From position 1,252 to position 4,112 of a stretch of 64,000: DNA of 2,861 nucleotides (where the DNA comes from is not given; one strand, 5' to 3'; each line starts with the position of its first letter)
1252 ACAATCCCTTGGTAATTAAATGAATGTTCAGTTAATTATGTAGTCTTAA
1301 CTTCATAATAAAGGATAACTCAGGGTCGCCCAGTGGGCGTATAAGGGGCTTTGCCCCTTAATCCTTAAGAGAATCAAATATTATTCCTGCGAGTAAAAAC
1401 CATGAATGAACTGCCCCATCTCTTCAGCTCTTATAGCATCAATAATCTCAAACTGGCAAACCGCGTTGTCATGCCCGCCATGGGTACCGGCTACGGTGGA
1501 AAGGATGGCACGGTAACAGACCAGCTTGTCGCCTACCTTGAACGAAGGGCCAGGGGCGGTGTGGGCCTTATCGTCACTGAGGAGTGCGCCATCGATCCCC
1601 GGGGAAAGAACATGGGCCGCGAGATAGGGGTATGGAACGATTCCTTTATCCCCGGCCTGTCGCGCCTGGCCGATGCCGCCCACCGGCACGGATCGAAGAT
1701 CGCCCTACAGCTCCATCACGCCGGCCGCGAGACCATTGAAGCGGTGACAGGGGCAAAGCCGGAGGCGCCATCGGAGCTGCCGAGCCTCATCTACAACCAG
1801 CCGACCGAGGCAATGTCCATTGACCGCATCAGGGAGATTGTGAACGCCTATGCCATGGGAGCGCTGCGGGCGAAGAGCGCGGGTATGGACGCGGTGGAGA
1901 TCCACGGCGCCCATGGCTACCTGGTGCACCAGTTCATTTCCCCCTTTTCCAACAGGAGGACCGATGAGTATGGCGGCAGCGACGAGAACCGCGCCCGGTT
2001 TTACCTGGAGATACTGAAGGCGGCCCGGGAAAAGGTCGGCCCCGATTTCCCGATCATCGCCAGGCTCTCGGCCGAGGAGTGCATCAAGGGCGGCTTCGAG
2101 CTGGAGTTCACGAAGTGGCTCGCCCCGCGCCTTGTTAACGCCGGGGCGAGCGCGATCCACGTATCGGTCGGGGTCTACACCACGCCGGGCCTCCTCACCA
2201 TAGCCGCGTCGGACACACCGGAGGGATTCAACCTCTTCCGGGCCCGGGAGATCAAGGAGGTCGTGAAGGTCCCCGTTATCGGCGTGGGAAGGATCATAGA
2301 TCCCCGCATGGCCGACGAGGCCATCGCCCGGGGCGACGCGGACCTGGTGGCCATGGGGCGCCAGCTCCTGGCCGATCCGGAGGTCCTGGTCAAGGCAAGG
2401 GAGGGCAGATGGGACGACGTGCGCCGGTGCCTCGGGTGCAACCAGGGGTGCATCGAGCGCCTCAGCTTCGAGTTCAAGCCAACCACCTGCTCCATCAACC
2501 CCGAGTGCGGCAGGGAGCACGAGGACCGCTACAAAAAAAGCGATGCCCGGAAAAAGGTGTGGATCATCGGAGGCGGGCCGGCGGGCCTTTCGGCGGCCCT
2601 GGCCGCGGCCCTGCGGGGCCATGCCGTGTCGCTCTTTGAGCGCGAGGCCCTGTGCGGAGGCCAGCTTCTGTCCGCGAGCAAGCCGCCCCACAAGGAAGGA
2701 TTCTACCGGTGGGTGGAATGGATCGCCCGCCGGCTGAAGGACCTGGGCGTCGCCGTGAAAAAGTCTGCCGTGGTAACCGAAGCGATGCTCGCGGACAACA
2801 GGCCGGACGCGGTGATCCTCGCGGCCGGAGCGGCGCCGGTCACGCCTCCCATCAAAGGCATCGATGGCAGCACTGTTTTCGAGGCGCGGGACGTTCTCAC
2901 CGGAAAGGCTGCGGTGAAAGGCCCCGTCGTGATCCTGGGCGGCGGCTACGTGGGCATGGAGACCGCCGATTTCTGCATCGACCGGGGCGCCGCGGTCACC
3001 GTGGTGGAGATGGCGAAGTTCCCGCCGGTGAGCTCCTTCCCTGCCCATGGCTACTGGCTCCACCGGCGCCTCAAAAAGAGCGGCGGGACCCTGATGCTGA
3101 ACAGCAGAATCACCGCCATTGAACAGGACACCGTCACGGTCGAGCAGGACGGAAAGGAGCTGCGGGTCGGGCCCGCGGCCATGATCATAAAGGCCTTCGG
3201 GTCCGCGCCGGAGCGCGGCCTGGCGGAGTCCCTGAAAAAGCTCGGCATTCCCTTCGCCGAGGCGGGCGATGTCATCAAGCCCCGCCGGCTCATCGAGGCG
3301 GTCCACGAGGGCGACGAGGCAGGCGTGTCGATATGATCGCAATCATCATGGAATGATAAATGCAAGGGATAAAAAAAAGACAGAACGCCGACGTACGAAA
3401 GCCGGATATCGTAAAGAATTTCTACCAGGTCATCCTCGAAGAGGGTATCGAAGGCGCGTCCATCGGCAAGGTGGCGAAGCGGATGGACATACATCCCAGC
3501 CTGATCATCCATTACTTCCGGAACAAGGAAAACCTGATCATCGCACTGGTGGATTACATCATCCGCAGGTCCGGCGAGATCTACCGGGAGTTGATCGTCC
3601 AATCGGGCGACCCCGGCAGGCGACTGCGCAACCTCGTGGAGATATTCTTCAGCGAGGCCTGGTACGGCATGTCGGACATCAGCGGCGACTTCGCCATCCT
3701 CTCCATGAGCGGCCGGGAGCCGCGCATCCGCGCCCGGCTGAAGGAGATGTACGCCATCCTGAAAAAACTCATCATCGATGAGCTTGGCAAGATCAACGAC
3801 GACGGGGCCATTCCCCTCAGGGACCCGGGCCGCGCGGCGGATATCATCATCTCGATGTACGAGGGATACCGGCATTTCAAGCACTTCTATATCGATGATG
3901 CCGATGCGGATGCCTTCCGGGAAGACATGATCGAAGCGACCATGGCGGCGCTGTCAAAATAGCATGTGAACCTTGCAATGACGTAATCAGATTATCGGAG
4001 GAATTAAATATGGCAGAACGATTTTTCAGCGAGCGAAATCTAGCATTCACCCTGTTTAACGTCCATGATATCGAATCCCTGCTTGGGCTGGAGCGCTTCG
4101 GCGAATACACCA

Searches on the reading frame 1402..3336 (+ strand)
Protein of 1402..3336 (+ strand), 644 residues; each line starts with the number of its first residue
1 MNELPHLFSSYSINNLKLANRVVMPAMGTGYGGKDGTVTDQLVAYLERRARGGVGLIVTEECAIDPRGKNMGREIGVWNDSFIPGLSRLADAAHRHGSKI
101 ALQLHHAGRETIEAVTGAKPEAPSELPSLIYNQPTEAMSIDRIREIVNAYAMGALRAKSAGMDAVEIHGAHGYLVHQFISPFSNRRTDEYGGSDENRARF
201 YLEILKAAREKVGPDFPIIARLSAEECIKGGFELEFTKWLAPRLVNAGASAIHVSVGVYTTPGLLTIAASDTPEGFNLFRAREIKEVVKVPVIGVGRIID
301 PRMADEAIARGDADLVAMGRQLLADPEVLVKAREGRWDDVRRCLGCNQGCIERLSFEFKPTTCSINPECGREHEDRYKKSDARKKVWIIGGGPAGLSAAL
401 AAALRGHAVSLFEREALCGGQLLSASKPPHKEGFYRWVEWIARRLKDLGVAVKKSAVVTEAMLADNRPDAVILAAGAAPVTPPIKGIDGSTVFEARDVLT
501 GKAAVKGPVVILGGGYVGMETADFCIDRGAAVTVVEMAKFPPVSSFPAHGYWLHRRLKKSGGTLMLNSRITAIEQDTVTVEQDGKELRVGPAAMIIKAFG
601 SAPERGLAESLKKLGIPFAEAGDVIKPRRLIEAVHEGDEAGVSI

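Call 22: search_protein_families(library=pfam, proteins=[window:1402-3336:+])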
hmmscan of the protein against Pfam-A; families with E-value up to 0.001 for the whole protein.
window:1402-3336:+ (644 aa): 13 families
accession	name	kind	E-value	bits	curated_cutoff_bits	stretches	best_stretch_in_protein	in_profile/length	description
PF00724.26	Oxidored_FMN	-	1.8e-80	271.2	27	1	7-337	2-340/342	NADH:flavin oxidoreductase / NADH oxidase family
PF07992.20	Pyr_redox_2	-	7.9e-27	94.9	26.1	1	385-622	2-255/291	Pyridine nucleotide-disulphide oxidoreductase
PF00070.33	Pyr_redox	-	4.7e-17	62.7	22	1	509-579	2-72/82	Pyridine nucleotide-disulphide oxidoreductase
PF01266.30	DAO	-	5.6e-13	49.6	27.9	1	386-420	2-37/353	FAD dependent oxidoreductase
PF13450.12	NAD_binding_8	-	1.2e-10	42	21.9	1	388-427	1-40/68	NAD(P)-binding Rossmann-like domain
PF12831.13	FAD_oxidored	-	9.6e-10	38.8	27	1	386-445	2-61/416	FAD dependent oxidoreductase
PF13738.12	Pyr_redox_3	-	2.3e-08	34.1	30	1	469-586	126-254/305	Pyridine nucleotide-disulphide oxidoreductase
PF03486.20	HI0933_like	-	8.2e-08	32.4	50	1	385-423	2-40/244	HI0933-like protein Rossmann domain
PF00890.30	FAD_binding_2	-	3.1e-06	27.1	20.4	1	387-425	3-41/414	FAD binding domain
PF01262.27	AlaDh_PNT_C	-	6.8e-06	26.1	23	0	495-537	15-59/214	Alanine dehydrogenase/PNT, C-terminal domain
PF01134.28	GIDA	-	2.8e-05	23.8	22.1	1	385-413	1-29/391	Glucose inhibited division protein A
PF01494.25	FAD_binding_3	-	5.8e-05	22.9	22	0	385-415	3-33/349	FAD binding domain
PF13241.12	NAD_binding_7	-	0.00037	21.5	22.1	0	508-539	9-40/104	Putative NAD(P)-binding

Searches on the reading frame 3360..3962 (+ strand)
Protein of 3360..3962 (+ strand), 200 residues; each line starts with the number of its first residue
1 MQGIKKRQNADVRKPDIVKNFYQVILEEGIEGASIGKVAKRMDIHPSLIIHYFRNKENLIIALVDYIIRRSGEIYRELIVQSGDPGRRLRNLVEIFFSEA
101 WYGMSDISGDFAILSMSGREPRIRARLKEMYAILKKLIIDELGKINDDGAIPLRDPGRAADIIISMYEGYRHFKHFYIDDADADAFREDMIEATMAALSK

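Call 22: search_protein_families(library=pfam, proteins=[window:3360-3962:+])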
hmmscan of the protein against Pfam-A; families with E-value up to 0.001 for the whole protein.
window:3360-3962:+ (200 aa): 3 families
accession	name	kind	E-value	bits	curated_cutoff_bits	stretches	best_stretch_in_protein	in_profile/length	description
PF18665.6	TetR_C_37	-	1.9e-08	35.4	27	1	88-170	5-87/117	Tetracyclin repressor-like, C-terminal domain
PF00440.29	TetR_N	-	4e-07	30.2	24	1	23-63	7-47/47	Bacterial regulatory proteins, tetR family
PF13977.11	TetR_C_6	-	0.00034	21.2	27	1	87-188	3-104/115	BetI-type transcriptional repressor, C-terminal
